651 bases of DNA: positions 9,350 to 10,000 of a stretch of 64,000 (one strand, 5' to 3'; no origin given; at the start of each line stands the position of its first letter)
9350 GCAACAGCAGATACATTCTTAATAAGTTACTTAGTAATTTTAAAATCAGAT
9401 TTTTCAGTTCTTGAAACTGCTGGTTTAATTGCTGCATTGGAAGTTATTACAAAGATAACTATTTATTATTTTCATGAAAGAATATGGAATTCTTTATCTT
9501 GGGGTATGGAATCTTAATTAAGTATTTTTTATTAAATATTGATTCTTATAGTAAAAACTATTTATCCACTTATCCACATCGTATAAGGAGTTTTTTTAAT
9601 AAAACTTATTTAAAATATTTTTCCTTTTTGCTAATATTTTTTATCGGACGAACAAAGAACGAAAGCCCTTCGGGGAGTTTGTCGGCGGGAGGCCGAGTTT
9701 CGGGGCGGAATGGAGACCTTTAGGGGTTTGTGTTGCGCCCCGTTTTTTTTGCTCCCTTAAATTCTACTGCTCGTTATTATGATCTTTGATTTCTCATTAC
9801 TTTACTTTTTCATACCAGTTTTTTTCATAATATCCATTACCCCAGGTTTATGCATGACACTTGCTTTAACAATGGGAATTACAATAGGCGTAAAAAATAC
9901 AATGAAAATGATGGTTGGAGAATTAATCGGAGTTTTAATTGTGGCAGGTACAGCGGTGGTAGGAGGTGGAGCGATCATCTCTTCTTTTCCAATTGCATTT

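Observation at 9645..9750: GC-rich structured leader with a canonical terminator upstream of a LysE/RhtB exporter: unassigned riboswitch or attenuator candidate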

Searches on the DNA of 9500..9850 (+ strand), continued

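Call 70: search_with_rna_model(model_id=R1, sources=[L188, L189, L190, L191], max_evalue=10, show_alignments=4)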
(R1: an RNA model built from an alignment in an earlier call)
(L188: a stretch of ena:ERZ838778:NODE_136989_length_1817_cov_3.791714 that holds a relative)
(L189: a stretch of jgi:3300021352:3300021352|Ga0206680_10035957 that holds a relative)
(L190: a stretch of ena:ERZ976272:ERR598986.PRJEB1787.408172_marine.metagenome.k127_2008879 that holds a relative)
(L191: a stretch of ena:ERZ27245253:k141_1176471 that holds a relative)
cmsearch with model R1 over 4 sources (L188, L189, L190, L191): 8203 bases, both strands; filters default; matches with E-value up to 10: 2.
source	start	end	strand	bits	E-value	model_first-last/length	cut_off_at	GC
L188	140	248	+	96.2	1.5e-21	1-109/109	no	0.5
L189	204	312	+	83.5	1.5e-18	1-109/109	no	0.53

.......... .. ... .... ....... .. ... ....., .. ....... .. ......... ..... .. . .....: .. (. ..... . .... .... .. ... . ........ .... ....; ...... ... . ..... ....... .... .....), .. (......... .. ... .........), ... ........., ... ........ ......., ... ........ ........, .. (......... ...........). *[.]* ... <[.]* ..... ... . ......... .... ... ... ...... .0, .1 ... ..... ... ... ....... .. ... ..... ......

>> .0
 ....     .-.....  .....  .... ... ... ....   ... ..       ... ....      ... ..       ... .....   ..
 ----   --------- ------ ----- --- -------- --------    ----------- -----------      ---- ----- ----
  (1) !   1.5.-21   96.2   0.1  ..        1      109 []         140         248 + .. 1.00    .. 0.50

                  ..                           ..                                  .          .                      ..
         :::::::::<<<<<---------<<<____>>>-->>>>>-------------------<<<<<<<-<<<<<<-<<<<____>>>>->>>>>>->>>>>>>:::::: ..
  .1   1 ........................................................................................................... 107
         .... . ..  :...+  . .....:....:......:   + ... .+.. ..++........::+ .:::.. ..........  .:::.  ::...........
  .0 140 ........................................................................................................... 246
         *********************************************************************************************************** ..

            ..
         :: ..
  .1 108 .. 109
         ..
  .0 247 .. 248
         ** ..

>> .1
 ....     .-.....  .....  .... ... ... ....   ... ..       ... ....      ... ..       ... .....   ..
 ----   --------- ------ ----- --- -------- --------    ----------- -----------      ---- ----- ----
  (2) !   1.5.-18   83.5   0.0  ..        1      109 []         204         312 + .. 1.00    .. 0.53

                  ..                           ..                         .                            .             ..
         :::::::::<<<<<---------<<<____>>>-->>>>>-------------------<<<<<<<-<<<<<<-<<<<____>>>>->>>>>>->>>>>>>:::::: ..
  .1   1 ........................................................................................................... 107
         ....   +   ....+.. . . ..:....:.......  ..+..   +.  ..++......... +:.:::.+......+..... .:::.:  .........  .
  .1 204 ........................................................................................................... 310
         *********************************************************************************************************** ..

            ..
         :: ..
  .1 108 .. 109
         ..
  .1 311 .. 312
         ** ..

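Call 73: build_rna_model(alignment_id=A2, structure=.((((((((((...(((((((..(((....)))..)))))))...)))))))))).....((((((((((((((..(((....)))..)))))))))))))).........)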
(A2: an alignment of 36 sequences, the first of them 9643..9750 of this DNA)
Model R2 built from alignment A2 (36 sequences, 111 columns); structure: as given.
model positions 109; base pairs 36; branch points 1; effective number of sequences 1.31; information 0.59 bits per position. Calibrated on 0.2 Mb of random sequence (short: E-values are rough).
structure used (alignment columns):
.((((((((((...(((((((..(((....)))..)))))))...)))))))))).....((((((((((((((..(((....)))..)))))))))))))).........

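Call 74: search_with_rna_model(model_id=R2, sources=[window, L001, L005, L010, L013, L016, L019, L033, L083, L004, L009, L021, L022, L090, L026, L027, L028, L029, L030, L031, L032, L034, L035, L036, L037, L038, L039, L041, L087, L100, L115, L117, L144, L162, L085, L170, L181, L184, L185, L188, L189], max_evalue=0.000001, make_alignment=true)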
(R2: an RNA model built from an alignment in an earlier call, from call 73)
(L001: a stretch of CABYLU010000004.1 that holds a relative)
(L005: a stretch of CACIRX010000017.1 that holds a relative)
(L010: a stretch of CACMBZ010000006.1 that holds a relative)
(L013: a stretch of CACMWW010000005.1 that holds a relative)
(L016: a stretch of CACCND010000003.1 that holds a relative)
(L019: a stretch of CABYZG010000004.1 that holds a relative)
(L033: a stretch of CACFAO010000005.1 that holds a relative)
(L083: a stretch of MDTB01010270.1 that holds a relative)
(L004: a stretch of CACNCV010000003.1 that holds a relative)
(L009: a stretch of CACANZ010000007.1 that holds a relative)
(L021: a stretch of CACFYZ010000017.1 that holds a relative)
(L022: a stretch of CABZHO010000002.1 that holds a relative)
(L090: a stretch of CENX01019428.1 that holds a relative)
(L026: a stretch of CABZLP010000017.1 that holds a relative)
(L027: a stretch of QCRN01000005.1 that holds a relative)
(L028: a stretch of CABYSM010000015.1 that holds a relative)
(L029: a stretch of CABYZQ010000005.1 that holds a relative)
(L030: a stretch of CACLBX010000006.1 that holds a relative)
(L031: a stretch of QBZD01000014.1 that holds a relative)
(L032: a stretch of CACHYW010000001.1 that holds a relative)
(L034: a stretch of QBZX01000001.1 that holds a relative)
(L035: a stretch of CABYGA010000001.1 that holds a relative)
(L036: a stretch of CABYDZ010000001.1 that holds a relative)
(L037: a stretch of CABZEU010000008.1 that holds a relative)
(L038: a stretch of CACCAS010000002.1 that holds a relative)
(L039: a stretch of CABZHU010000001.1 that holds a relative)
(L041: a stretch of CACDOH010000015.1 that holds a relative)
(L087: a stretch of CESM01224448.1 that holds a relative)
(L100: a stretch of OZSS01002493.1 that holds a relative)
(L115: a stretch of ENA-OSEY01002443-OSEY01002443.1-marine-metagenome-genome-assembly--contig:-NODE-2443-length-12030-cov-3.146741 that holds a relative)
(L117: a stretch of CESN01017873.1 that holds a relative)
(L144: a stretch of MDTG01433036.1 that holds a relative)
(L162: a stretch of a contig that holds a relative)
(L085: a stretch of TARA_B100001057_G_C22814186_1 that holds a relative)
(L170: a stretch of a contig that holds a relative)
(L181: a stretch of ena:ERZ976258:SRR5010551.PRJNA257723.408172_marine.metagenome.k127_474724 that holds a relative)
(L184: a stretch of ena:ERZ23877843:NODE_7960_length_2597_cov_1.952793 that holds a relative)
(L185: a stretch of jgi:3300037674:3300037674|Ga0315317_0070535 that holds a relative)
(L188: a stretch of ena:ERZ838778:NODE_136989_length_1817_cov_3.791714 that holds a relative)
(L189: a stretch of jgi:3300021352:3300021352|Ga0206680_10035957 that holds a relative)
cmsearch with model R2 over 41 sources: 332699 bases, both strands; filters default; matches with E-value up to 0.000001: 41.
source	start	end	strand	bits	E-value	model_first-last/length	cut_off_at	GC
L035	3856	3965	+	116.4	1.5e-26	1-109/109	no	0.47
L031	3855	3964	+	116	1.9e-26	1-109/109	no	0.47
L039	3855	3964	+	115.3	2.7e-26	1-109/109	no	0.46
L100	6488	6597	-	115.3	2.9e-26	1-109/109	no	0.47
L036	1522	1631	+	114.9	3.5e-26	1-109/109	no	0.48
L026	3856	3965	+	113.9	6.3e-26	1-109/109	no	0.51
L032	3855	3964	+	113.9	6.4e-26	1-109/109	no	0.48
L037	695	804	+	113.7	6.8e-26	1-109/109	no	0.46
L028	3377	3486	+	113.7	7.1e-26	1-109/109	no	0.47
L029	3856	3965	+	113.3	8.6e-26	1-109/109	no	0.47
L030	3857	3966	+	111.8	2.1e-25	1-109/109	no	0.45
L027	1955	2064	+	110.1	5.6e-25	1-109/109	no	0.5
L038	3856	3965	+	110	5.9e-25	1-109/109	no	0.5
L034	3856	3965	+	108.9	1.1e-24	1-109/109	no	0.45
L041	3857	3966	+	108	2e-24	1-109/109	no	0.47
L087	8871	8980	-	106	6e-24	1-109/109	no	0.49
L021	3856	3965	+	103.4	2.7e-23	1-109/109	no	0.52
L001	3865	3972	+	103.3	2.9e-23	1-109/109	no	0.54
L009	3865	3972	+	103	3.4e-23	1-109/109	no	0.55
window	9643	9750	+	102.2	5.5e-23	1-109/109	no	0.56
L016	3864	3971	+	101.9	6.5e-23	1-109/109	no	0.52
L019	3864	3971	+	101.6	7.7e-23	1-109/109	no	0.55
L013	3865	3972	+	101.4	8.6e-23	1-109/109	no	0.54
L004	3865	3972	+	101.2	9.6e-23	1-109/109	no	0.55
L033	3865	3972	+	101.1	1e-22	1-109/109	no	0.55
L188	140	248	+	101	1.1e-22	1-109/109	no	0.5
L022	3856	3965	+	99.5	2.6e-22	1-109/109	no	0.52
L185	172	280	+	99.3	2.9e-22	1-109/109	no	0.52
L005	3864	3971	+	99.2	3.1e-22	1-109/109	no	0.55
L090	3415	3524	-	98.7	4.1e-22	1-109/109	no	0.53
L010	3864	3971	+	98.5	4.6e-22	1-109/109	no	0.54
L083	3295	3402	+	98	6e-22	1-109/109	no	0.55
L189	204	312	+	96.5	1.4e-21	1-109/109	no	0.53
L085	1888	1996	-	96.1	1.8e-21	1-109/109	no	0.47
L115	9341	9449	-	95.9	2.1e-21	1-109/109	no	0.52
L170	2355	2463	+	95.5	2.6e-21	1-109/109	no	0.48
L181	2879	2987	+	94.9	3.7e-21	1-109/109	no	0.5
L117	818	926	+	92.8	1.3e-20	1-109/109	no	0.52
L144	3413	3521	+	92.7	1.3e-20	1-109/109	no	0.51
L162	1228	1335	+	87.3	3e-19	1-109/109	no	0.53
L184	1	103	+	82.9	3.7e-18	7-109/109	5'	0.51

Alignment A3: 41 matches aligned to the model, 110 columns, each read 5' to 3' on its own strand. Consensus structure (alignment columns), stored with it:
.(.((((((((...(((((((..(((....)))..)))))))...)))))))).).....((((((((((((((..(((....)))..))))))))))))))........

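Call 88: search_rna_families(sources=[L170, L185, L188, L117], threshold=evalue, max_evalue=5)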
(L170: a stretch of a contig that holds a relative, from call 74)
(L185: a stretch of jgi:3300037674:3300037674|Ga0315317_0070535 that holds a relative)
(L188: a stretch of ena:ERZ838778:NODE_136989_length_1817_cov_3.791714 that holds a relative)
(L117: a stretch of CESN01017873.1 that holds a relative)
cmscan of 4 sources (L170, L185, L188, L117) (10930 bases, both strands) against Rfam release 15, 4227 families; matches with E-value up to 5: 15.
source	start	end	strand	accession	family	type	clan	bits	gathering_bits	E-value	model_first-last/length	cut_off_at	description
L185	1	83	+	RF00005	tRNA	Gene; tRNA;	CL00001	46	29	2.2e-07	5-71/71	5'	tRNA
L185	41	83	-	RF04351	Plastid-psbl-rps4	Cis-reg;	-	34.4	68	0.00032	1-53/53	no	Plastid-psbl-rps4 3UTR RNA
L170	673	838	-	RF02194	HPnc0260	Gene; antisense;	-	33.7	59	1.7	1-156/156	no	Bacterial antisense RNA HPnc0260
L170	1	44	-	RF04351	Plastid-psbl-rps4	Cis-reg;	-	33.6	68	0.00054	1-45/53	3'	Plastid-psbl-rps4 3UTR RNA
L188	8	50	-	RF04351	Plastid-psbl-rps4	Cis-reg;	-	27.5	68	0.024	1-53/53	no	Plastid-psbl-rps4 3UTR RNA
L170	668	710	-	RF04351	Plastid-psbl-rps4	Cis-reg;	-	23.9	68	0.23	1-53/53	no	Plastid-psbl-rps4 3UTR RNA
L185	1350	1437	-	RF00581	SNORD12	Gene; snRNA; snoRNA; CD-box;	CL00044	23.5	43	0.51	1-90/90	no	Small nucleolar SNORD12/SNORD106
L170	2223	2265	-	RF04351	Plastid-psbl-rps4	Cis-reg;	-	22.9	68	0.42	1-53/53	no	Plastid-psbl-rps4 3UTR RNA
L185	31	84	-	RF04354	Plastid-ycf2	Cis-reg;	-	21.7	65.7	1.2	1-75/75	no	Plastid-ycf2 5UTR RNA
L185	278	374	+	RF03583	MIR781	Gene; miRNA;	-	21.1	88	4.7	1-94/94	no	MIR781 microRNA precursor family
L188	1257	1370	+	RF03464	mir-465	Gene; miRNA;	CL00136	21.1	65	2.2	1-79/79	no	mir-465 microRNA precursor family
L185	959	1029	+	RF04328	snR107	Gene; snRNA; snoRNA; CD-box;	-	20.8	44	4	1-118/118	no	Fungal C/D box small nucleolar RNA 107 family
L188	1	53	+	RF00023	tmRNA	Gene;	CL00001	15.3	47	0.0078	310-374/374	5'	transfer-messenger RNA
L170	685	702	+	RF00023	tmRNA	Gene;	CL00001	9.8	47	1.5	346-363/374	no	transfer-messenger RNA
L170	1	47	+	RF00023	tmRNA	Gene;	CL00001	9.1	47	3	316-374/374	5'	transfer-messenger RNA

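Call 90: search_with_rna_model(model_id=R2, sources=[L192, L193, L194, L195, L196, L197, L198, L199, L200, L201, L202, L203], max_evalue=1, show_alignments=3)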
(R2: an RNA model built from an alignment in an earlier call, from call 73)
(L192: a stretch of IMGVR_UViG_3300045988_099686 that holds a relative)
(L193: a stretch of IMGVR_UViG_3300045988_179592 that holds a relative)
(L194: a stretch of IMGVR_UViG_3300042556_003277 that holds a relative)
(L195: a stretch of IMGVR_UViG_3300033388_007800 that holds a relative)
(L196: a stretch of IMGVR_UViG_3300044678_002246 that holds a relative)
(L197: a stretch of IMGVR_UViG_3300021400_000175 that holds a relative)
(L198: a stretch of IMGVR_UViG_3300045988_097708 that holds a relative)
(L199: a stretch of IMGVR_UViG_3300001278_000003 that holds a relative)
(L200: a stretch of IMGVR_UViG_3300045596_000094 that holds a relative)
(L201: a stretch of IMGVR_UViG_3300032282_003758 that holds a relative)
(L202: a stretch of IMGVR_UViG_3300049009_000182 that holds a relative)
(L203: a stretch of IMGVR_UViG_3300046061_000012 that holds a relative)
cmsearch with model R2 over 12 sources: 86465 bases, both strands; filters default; matches with E-value up to 1: 0.
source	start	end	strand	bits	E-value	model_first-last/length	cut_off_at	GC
